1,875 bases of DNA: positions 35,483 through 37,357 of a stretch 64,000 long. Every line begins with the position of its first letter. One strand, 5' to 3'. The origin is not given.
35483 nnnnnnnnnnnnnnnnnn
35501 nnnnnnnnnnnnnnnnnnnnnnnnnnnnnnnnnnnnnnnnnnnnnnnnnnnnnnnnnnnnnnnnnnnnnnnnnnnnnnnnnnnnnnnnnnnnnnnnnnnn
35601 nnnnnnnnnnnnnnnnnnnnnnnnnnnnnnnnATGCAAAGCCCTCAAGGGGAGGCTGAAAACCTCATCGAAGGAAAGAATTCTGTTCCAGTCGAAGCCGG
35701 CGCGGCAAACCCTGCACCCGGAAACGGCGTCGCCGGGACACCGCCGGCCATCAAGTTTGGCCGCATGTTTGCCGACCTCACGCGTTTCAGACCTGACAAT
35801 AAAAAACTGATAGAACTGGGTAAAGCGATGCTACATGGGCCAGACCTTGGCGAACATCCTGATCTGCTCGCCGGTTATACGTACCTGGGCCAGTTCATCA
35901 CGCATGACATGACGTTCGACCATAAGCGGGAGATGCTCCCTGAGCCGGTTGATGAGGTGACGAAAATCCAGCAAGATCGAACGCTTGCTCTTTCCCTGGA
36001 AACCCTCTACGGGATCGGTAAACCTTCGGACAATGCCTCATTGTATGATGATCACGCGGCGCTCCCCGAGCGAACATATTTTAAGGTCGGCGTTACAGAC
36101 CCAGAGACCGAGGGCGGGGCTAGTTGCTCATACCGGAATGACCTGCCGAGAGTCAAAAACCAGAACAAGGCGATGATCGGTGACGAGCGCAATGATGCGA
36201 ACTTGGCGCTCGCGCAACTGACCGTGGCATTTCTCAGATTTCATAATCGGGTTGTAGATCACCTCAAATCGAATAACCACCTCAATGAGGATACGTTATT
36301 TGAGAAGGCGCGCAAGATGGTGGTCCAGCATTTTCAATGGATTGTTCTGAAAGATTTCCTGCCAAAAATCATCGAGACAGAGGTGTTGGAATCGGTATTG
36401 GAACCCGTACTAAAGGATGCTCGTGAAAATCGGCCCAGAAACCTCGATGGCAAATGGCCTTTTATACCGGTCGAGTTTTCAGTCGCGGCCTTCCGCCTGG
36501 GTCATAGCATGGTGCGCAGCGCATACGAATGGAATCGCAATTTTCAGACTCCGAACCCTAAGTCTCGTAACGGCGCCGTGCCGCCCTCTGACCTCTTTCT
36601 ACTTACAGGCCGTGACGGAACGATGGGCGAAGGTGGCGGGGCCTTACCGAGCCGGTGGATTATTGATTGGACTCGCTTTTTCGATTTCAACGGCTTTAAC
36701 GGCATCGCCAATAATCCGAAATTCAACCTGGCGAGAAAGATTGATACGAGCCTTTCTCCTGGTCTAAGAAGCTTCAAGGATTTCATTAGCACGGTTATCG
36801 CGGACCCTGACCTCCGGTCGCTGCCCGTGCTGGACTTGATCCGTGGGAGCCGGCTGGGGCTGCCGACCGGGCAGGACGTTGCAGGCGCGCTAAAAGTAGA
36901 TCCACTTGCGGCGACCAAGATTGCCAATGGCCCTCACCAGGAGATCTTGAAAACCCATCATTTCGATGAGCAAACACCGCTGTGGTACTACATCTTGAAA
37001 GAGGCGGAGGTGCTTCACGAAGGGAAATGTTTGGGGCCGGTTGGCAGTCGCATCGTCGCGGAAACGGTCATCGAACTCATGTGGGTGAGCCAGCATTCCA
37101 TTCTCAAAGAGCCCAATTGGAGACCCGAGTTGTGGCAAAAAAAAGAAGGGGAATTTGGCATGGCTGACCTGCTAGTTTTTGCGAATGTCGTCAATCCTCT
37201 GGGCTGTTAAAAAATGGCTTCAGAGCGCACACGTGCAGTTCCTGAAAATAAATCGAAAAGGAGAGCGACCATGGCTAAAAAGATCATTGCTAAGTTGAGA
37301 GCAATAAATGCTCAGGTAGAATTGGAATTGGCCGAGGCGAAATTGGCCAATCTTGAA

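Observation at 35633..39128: Haem peroxidase / small double-glycine protein / cyclase-less LanKC-type lyase-kinase: a tightly coupled three-gene cassette with no described counterpart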

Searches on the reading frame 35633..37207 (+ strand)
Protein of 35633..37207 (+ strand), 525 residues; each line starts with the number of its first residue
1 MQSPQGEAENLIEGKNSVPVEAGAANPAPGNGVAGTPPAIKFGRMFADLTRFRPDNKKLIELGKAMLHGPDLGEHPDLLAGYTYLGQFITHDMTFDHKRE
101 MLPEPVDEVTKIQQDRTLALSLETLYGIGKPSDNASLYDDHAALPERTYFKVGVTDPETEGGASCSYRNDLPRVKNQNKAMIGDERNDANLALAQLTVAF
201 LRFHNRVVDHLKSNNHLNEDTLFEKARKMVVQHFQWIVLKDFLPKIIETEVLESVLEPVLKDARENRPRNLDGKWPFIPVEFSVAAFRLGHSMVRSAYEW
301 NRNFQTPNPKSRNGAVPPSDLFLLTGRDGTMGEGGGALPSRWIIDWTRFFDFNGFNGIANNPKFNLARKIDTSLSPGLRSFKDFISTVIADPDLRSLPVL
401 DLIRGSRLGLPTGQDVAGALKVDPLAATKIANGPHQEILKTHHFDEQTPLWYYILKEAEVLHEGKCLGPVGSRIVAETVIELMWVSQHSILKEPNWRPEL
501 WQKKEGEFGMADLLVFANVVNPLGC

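Call 3: search_protein_families(library=pfam, proteins=[window:35633-37207:+], max_evalue=1)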
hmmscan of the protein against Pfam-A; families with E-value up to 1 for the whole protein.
window:35633-37207:+ (525 aa): 1 family
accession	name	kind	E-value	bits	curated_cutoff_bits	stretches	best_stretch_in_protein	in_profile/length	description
PF03098.20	An_peroxidase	-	1.2e-24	87.2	25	1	175-303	205-329/530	Animal haem peroxidase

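Call 4: search_protein_families(library=ncbifam, proteins=[window:35633-37207:+], max_evalue=1)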
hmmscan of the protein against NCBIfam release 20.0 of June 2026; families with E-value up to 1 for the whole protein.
window:35633-37207:+ (525 aa): 0 families

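Call 5: search_protein_families(library=padloc, proteins=[window:35633-37207:+], max_evalue=1)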
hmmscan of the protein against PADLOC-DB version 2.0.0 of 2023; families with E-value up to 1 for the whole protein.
window:35633-37207:+ (525 aa): 0 families

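Call 24: search_solved_structures(query=window:35633-37207:+, max_evalue=0.01, show_alignments=2)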
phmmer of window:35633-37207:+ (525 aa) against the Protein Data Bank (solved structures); distinct sequences matched with E-value up to 0.01: 23.
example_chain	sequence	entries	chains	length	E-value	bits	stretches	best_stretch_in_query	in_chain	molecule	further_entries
5b72_A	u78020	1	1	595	1.1e-06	31.1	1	180-311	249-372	Lactoperoxidase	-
6l2j_A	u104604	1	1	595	1.1e-06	31.1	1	180-311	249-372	Lactoperoxidase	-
5gls_A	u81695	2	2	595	1.1e-06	31.1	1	180-311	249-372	Lactoperoxidase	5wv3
6ky7_A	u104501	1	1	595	1.5e-06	30.6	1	180-311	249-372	Lactoperoxidase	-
2gjm_A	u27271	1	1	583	2.6e-06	29.9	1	180-322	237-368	Lactoperoxidase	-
3erh_A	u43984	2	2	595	2.7e-06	29.8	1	180-322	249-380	Lactoperoxidase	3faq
2ips_A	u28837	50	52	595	2.8e-06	29.7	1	180-311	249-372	Lactoperoxidase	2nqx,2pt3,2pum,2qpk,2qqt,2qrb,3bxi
2ikc_A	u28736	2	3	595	5e-06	28.9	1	181-325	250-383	milk lactoperoxidase | Lactoperoxidase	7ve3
6lf7_A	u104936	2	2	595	9.6e-06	28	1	182-322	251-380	Lactoperoxidase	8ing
2e9e_A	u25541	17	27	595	9.7e-06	28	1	182-311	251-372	Lactoperoxidase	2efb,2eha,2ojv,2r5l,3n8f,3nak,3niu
8s6c_A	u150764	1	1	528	1.4e-05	27.4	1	180-294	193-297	Lactoperoxidase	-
12cl_A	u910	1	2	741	1.6e-05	27.3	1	181-327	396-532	Myeloperoxidase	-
1cxp_C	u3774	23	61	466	1.9e-05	27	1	181-326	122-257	MYELOPEROXIDASE | Myeloperoxidase heavy chain | Isoform H14 of Myeloperoxidase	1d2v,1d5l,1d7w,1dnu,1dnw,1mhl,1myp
3f9p_C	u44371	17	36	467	1.9e-05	27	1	181-326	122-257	Myeloperoxidase | MYELOPEROXIDASE HEAVY CHAIN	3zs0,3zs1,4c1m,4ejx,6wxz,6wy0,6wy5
5qj2_B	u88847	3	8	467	1.9e-05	27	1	181-326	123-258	Myeloperoxidase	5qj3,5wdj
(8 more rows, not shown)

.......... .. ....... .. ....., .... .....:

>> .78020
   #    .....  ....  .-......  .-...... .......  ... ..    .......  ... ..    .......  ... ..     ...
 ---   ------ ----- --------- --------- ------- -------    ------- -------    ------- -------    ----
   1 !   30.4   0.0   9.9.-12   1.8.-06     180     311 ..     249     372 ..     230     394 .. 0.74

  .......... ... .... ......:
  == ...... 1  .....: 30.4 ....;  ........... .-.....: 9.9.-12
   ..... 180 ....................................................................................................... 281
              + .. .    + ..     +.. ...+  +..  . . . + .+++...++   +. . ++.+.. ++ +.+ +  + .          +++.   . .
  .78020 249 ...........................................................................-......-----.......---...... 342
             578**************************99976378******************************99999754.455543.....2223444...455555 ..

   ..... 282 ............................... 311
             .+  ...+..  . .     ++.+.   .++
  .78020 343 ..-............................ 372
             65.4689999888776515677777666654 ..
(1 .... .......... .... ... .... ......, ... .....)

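Call 51: find_related_loci(query=A4, collection=metagenome_contigs, flank=6000)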
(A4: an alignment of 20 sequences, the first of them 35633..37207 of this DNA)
Query A4 (525 aa) in metagenome_contigs; peptide patterns used: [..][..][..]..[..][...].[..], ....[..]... (x = any residue, [..] = any of these).
600 stretches matched a pattern (row limit reached: there are more); 564 encode a relative of the query (tblastn E <= 1e-3); the best 80 are kept; 80 distinct loci.
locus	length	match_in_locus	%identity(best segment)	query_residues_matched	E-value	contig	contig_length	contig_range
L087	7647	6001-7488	44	26-524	1e-121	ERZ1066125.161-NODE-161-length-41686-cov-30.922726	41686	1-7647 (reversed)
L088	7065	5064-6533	44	34-523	8e-108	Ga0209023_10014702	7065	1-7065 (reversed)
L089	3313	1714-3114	45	39-525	4e-107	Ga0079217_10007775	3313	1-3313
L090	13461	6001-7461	44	28-524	2e-96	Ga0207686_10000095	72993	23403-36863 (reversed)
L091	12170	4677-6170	42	40-524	2e-96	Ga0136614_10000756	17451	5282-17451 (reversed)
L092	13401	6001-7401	40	41-524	3e-95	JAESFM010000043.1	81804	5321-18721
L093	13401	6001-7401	40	41-524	3e-95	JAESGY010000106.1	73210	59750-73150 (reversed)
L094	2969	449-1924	39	37-524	5e-97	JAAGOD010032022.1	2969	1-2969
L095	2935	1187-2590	40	38-524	6e-94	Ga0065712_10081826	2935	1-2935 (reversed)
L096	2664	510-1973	39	41-524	2e-94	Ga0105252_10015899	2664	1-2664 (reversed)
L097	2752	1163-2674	39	12-524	7e-94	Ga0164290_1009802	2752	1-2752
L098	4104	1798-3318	38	20-524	3e-89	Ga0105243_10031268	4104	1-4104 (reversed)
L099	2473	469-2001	39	20-523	4e-91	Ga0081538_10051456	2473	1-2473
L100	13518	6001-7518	39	25-523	2e-87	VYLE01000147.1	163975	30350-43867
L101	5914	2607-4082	41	25-525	8e-88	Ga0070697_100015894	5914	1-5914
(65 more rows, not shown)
